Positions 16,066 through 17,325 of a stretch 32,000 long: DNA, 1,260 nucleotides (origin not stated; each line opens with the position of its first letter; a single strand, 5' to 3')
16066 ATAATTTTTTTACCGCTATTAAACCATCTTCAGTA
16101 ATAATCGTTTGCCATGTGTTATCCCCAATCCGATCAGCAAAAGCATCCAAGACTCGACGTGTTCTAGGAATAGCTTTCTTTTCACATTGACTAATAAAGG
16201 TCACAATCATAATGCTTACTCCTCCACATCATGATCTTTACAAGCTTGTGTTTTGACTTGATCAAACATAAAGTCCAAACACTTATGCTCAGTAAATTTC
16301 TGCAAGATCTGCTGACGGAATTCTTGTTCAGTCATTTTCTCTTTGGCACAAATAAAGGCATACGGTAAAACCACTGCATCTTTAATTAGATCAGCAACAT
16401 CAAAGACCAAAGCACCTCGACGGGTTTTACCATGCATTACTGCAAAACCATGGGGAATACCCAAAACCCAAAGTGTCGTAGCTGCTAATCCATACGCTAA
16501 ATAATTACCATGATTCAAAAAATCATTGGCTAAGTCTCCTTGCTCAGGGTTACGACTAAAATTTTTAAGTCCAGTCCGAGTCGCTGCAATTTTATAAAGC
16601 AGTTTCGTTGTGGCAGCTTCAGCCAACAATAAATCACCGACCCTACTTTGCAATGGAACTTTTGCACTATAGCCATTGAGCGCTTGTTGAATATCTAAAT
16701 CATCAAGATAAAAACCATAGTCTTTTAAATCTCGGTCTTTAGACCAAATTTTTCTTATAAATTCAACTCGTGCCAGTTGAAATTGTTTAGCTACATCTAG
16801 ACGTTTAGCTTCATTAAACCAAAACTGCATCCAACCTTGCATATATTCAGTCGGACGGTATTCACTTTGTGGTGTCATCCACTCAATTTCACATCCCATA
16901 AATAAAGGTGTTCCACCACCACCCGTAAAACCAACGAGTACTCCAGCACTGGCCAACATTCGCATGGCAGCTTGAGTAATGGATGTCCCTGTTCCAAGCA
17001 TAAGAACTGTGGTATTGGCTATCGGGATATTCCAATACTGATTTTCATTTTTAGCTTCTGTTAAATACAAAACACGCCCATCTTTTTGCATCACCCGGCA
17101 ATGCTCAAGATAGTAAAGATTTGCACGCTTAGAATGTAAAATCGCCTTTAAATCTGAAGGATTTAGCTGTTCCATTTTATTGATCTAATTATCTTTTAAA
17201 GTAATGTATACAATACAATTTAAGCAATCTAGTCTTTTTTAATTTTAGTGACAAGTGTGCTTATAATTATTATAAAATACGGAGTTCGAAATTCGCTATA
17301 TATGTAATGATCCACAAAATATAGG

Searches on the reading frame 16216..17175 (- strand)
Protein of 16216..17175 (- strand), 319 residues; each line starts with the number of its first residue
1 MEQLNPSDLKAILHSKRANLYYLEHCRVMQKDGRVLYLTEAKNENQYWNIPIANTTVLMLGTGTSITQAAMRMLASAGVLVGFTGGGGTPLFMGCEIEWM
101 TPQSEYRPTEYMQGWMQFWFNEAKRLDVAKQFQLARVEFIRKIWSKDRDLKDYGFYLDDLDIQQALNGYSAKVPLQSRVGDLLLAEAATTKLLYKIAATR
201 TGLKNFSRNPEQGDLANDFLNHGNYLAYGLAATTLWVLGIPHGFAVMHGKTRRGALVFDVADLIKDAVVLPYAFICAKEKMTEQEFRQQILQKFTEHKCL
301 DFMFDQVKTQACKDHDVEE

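Call 11: find_encoding_contigs(protein=window:16216-17175:-, flank=10000, max_places=10)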
Protein window:16216-17175:- (319 aa): 1 contig read that carries it; 1 place shown.
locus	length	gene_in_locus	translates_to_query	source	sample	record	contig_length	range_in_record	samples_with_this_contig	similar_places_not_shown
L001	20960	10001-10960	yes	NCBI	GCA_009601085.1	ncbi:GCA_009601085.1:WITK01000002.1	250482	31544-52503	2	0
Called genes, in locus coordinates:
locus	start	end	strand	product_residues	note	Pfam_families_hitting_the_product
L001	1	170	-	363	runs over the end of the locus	PF01926:MMR_HSR1, PF02421:FeoB_N (weak), PF06071:YchF-GTPase_C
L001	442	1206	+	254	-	PF13417:GST_N_3, PF13409:GST_N_2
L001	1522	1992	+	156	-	PF13404:HTH_AsnC-type (weak), PF13412:HTH_24, PF01037:AsnC_trans_reg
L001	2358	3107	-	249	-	PF20772:TACO1_YebC_N, PF01709:Transcrip_reg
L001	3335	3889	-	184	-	PF01553:Acyltransferase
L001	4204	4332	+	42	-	-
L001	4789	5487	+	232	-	-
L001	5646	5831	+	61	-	PF12728:HTH_17 (weak)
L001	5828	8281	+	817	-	PF06048:DUF927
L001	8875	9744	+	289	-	PF01609:DDE_Tnp_1, PF13612:DDE_Tnp_1_3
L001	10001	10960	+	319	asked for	PF01867:Cas_Cas1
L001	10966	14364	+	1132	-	PF21384:Cas3_I-F_Cas2, PF18019:Cas3_HD (weak), PF00270:DEAD (faint), PF22590:Cas3-like_C_2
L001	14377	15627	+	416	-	PF09611:Cas_Csy1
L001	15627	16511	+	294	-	PF09614:Cas_Csy2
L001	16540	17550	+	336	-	PF09615:Cas_Csy3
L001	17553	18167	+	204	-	PF09618:Cas_Csy4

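Call 26: find_related_loci(query=window:16216-17175:-, collection=genome_contigs, flank=8000)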
Query window:16216-17175:- (319 aa) in genome_contigs; peptide patterns used: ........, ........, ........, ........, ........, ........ (x = any residue, [..] = any of these).
486 stretches matched a pattern; 387 encode a relative of the query (tblastn E <= 1e-3); the best 80 are kept; 80 distinct loci.
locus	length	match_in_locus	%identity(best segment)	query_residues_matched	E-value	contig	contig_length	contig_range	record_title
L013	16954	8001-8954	92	1-318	0e+0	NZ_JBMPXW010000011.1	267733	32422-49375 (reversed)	Acinetobacter lwoffii strain 72 contig_23, whole genome shotgun sequence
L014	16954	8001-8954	92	1-318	0e+0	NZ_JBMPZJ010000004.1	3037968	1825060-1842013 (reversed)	Acinetobacter lwoffii strain 30 contig_1, whole genome shotgun sequence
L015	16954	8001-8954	92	1-318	0e+0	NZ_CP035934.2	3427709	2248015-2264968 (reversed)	Acinetobacter cumulans strain WCHAc060092 chromosome, complete genome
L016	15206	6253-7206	91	1-318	0e+0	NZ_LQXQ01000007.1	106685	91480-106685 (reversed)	Acinetobacter sp. CFCC 10889 contig00007, whole genome shotgun sequence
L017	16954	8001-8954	89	1-318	0e+0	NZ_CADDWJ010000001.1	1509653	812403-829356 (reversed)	Acinetobacter sp. Marseille-Q1618, whole genome shotgun sequence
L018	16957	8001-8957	86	1-319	0e+0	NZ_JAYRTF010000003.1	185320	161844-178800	MAG: Acinetobacter sp. isolate NJ_NJASGE1bin.32 NODE_104_length_185320_cov_5.102126, whole genome shotgun sequence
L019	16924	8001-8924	88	1-308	0e+0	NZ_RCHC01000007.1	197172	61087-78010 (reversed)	Acinetobacter chengduensis strain WCHAc060005 7, whole genome shotgun sequence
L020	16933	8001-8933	88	1-311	0e+0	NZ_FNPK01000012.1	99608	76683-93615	Acinetobacter kyonggiensis strain ANC 5109, whole genome shotgun sequence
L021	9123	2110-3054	86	1-317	0e+0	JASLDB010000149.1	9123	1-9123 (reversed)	MAG: Neisseriaceae bacterium isolate SHSU_advanced.final.49 k67_19379235, whole genome shotgun sequence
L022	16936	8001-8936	87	1-313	0e+0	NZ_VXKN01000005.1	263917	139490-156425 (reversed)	Acinetobacter qingfengensis strain CCUG 69710T contig_0000005, whole genome shotgun sequence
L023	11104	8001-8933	87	1-311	0e+0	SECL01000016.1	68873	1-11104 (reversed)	MAG: Moraxellaceae bacterium isolate PMG_235 scaffold_547, whole genome shotgun sequence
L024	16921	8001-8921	88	1-308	0e+0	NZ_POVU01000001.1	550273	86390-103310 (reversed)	Acinetobacter sp. MB5 NODE_1_length_550273_cov_58.2773, whole genome shotgun sequence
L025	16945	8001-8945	85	1-316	0e+0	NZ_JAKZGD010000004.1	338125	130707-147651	Acinetobacter sp. ANC 4805 contig00004, whole genome shotgun sequence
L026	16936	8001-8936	87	1-313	0e+0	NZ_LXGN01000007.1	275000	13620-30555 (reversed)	Acinetobacter guerrae strain AC 1271 contig_15, whole genome shotgun sequence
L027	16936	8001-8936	86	1-313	0e+0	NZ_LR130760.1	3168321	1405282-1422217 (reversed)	Acinetobacter ihumii strain Marseille-P8049, whole genome shotgun sequence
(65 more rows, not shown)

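Call 78: list_cluster_members(proteins=[window:16216-17175:-, window:21689-22387:-])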
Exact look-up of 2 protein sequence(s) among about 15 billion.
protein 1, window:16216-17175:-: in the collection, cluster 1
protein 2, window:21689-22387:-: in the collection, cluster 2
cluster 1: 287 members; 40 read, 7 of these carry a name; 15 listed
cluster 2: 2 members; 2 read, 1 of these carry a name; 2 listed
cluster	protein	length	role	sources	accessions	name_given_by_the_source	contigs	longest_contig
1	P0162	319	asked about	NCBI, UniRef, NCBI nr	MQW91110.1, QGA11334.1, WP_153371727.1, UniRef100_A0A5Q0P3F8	type I-F CRISPR-associated endonuclease Cas1 [Acinetobacter wanghuae] | CRISPR-associated endonuclease Cas1 n=1 Tax=Acinetobacter wanghuae TaxID=2662362 ... | type I-F CRISPR-associated endonuclease Cas1f [Acinetobacter wanghuae]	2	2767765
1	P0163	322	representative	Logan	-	-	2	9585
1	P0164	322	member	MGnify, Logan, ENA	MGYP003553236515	FL=1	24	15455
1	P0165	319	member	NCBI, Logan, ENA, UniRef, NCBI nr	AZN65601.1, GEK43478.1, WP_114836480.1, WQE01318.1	type I-F CRISPR-associated endonuclease Cas1f [Acinetobacter johnsonii] | CRISPR-associated endonuclease Cas1 n=1 Tax=Acinetobacter johnsonii TaxID=40214 ...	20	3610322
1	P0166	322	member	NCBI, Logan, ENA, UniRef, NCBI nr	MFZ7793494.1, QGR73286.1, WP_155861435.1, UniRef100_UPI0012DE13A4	type I-F CRISPR-associated endonuclease Cas1f [Acinetobacter lwoffii] | type I-F CRISPR-associated endonuclease Cas1f n=1 Tax=Acinetobacter lwoffii TaxID=28090 ...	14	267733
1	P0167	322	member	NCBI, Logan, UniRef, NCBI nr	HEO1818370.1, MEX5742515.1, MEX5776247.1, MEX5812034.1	type I-F CRISPR-associated endonuclease Cas1f [Acinetobacter baumannii] | type I-F CRISPR-associated endonuclease Cas1f n=1 Tax=Acinetobacter baumannii TaxID=470 ... | type I-F CRISPR-associated endonuclease Cas1 [Acinetobacter baumannii]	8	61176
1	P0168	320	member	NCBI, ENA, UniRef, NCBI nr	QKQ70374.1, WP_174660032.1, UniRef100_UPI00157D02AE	type I-F CRISPR-associated endonuclease Cas1f [Acinetobacter sp. 10FS3-1] | type I-F CRISPR-associated endonuclease Cas1f n=1 Tax=Acinetobacter sp. 10FS3-1 ...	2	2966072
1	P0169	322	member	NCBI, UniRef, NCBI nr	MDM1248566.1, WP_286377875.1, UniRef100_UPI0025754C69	type I-F CRISPR-associated endonuclease Cas1 [Acinetobacter sp. R933-2] | type I-F CRISPR-associated endonuclease Cas1f n=1 Tax=Acinetobacter sp. R933-2 ... | type I-F CRISPR-associated endonuclease Cas1f [Acinetobacter sp. R933-2]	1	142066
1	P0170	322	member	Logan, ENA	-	-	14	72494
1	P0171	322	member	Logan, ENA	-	-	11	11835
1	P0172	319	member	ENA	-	-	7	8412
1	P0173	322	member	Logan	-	-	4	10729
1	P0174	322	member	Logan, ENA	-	-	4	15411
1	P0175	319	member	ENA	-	-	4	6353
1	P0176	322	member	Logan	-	-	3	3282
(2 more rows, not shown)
